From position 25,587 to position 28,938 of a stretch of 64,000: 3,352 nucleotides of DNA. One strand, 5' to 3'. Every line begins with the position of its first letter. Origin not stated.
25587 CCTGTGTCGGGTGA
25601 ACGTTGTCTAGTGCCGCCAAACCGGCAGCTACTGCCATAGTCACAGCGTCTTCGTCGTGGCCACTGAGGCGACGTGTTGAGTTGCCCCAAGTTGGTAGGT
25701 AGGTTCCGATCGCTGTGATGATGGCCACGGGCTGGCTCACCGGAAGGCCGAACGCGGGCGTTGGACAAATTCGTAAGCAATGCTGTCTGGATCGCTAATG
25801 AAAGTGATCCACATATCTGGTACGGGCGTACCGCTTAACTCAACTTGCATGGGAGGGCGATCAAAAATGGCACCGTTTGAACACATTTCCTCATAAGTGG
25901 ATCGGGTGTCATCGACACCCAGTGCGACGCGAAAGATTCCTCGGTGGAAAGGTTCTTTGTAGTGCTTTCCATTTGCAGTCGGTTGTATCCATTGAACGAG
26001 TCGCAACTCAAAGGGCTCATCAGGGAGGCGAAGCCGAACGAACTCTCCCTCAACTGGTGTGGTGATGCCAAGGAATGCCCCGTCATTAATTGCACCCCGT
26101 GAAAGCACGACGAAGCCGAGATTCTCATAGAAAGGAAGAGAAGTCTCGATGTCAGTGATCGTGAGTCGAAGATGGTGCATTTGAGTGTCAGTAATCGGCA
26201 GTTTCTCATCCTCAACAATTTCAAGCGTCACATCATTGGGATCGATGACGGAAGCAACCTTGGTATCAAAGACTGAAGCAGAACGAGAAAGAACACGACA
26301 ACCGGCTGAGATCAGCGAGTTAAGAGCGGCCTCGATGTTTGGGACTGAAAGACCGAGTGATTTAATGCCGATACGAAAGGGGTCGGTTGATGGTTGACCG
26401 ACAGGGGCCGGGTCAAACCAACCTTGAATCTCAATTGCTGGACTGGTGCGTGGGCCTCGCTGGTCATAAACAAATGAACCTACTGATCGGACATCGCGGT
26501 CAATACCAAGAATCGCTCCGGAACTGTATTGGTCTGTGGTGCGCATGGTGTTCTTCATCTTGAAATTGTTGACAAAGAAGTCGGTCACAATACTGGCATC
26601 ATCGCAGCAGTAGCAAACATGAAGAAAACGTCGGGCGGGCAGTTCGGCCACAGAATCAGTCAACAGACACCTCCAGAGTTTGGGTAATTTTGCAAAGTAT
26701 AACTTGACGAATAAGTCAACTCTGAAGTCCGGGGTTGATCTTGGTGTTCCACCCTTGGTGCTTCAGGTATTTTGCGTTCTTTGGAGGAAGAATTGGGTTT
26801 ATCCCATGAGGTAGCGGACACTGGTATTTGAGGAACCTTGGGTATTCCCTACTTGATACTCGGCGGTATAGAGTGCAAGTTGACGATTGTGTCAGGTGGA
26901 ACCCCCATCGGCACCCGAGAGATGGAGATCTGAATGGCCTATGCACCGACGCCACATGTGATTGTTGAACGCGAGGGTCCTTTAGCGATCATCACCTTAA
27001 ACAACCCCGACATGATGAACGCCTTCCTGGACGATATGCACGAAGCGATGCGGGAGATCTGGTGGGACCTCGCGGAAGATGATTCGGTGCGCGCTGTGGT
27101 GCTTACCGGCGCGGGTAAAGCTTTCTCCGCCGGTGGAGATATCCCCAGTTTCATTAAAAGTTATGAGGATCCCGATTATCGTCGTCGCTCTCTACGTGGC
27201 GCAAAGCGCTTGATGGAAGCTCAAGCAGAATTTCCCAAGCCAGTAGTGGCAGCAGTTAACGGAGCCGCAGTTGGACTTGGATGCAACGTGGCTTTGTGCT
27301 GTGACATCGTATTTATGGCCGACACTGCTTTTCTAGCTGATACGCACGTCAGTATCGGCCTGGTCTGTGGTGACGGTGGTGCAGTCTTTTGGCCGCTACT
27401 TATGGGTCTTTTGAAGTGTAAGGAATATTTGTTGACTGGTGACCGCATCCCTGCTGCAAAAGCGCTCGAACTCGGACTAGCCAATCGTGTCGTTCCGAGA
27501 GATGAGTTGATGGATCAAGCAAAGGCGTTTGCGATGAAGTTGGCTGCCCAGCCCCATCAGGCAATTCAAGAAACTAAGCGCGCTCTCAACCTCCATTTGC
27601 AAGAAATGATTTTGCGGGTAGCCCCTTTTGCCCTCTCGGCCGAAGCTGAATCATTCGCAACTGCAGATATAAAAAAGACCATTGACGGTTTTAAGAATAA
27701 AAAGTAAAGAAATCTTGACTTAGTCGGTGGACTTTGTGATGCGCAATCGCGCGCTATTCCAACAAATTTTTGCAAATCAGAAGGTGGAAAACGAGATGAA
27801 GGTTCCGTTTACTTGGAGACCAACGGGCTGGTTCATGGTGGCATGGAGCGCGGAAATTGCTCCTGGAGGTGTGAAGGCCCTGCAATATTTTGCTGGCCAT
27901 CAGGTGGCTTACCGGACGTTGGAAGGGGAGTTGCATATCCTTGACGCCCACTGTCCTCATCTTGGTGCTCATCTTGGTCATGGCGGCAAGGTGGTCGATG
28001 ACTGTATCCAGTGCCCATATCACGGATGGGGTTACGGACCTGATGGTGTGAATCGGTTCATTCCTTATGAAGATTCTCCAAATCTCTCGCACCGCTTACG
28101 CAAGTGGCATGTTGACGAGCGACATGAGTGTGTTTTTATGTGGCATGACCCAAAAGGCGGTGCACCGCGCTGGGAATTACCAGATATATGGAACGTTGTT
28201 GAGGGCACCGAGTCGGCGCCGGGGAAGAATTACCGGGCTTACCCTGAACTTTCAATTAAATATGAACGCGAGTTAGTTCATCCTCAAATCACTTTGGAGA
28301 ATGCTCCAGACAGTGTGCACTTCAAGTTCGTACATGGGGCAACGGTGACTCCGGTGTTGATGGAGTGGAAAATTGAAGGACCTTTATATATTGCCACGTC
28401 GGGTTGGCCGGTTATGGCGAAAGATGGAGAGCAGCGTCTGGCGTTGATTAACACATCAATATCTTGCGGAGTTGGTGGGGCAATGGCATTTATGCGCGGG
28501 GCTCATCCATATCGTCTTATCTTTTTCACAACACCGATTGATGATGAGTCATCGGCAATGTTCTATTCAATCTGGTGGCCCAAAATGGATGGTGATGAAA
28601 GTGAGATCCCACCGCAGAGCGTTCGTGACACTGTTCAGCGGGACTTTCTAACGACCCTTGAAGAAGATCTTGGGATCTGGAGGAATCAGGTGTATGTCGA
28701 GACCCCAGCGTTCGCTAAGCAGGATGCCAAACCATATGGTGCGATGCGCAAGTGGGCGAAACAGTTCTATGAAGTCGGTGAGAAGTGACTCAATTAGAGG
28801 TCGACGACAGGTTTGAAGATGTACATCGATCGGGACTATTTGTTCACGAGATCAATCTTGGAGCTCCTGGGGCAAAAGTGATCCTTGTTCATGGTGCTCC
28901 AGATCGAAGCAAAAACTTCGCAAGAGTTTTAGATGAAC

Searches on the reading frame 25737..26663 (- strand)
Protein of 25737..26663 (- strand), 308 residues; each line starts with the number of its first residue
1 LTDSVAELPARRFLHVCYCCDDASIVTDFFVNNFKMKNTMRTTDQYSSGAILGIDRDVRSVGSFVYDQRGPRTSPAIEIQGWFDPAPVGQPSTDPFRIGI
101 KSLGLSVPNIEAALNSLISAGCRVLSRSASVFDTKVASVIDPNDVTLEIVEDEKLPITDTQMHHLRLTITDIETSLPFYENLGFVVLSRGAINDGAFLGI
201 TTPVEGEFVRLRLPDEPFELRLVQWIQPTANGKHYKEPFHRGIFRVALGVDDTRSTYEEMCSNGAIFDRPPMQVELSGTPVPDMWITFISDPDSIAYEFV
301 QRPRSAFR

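Call 11: search_protein_families(library=pfam, proteins=[window:25737-26663:-])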
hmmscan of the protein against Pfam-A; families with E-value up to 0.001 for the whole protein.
window:25737-26663:- (308 aa): 2 families
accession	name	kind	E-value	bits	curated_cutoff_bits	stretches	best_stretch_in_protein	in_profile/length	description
PF00903.31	Glyoxalase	-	3.5e-10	40.8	20.6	1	162-278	2-106/121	Glyoxalase/Bleomycin resistance protein/Dioxygenase superfamily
PF13669.12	Glyoxalase_4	-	6.6e-07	30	27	0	104-195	4-101/109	Glyoxalase/Bleomycin resistance protein/Dioxygenase superfamily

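Call 51: search_protein_families(library=ncbifam, proteins=[window:25737-26663:-], max_evalue=1e-10)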
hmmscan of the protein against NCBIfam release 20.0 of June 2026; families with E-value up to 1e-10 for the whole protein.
window:25737-26663:- (308 aa): 0 families

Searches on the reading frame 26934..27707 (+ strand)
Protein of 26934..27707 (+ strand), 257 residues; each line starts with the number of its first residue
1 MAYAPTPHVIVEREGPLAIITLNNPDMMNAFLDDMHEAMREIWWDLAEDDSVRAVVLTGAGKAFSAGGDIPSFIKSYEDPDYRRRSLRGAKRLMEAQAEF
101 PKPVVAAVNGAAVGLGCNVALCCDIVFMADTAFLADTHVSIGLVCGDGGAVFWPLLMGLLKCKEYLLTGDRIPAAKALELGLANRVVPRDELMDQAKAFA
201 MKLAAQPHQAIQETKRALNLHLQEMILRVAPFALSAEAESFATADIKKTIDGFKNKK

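Call 51: search_protein_families(library=ncbifam, proteins=[window:26934-27707:+], max_evalue=1e-10)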
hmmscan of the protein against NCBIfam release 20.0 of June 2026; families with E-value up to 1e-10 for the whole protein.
window:26934-27707:+ (257 aa): 67 families (the best 25 are shown)
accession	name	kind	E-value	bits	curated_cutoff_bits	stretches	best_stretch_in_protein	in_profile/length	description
NF006699.0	PRK09245.1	subfamily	6.3e-58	196.1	354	1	8-255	4-257/266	crotonase/enoyl-CoA hydratase family protein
NF005595.0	PRK07327.1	subfamily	3.3e-56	190.4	292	1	16-257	21-261/271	enoyl-CoA hydratase/isomerase family protein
NF051848.1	EnCoAHydtEchA19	equivalog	2e-49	168.5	400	1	8-257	1-251/258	enoyl-CoA hydratase EchA19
NF004840.0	PRK06190.1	equivalog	1.3e-47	162.6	253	1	7-222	4-217/260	enoyl-CoA hydratase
NF004475.0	PRK05809.1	subfamily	1.7e-47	162.1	394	1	8-257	5-253/260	short-chain-enoyl-CoA hydratase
NF046063.1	oxepin_alt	equivalog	1.6e-44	152.3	300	1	10-244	3-234/254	oxepin-CoA hydrolase, alternative type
NF004634.0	PRK05980.1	equivalog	3.4e-44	151.2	375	1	8-256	4-255/263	crotonase/enoyl-CoA hydratase family protein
TIGR02280.1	PaaB1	equivalog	6e-44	150.5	345.15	1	11-221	3-213/256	2-(1,2-epoxy-1,2-dihydrophenyl)acetyl-CoA isomerase PaaG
NF005700.0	PRK07511.1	subfamily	2.9e-42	145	274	1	9-243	5-236/260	enoyl-CoA hydratase family protein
NF006140.0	PRK08290.1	subfamily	5.6e-42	143.9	280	2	98-225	119-244/292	enoyl-CoA hydratase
NF006008.0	PRK08139.1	equivalog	6.1e-42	144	313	1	6-256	10-258/266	enoyl-CoA hydratase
NF004525.0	PRK05870.1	equivalog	8.3e-42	143.8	285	1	8-253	4-246/249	enoyl-CoA hydratase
NF004857.0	PRK06210.1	equivalog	8.9e-42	143.4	341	1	9-256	10-267/275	enoyl-CoA hydratase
NF042430.2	EnCoAhydt_DpgD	equivalog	2.2e-41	142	400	1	12-254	2-248/258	enoyl-CoA-hydratase DpgD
NF005802.0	PRK07657.1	equivalog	4.4e-41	141.1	363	1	16-256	13-252/260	enoyl-CoA hydratase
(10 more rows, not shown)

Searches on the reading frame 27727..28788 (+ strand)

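Call 11: search_protein_families(library=pfam, proteins=[window:27727-28788:+])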
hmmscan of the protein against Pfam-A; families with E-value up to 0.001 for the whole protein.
window:27727-28788:+ (353 aa): 2 families
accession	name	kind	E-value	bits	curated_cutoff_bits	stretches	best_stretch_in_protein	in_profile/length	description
PF19298.5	KshA_C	-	7.3e-27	95.2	23.3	1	138-348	1-207/207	3-Ketosteroid 9alpha-hydroxylase C-terminal domain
PF00355.32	Rieske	-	2.2e-14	53.6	20.3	1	35-115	2-81/88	Rieske [2Fe-2S] domain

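Call 51: search_protein_families(library=ncbifam, proteins=[window:27727-28788:+], max_evalue=1e-10)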
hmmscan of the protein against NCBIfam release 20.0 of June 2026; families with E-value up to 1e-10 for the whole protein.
window:27727-28788:+ (353 aa): 0 families
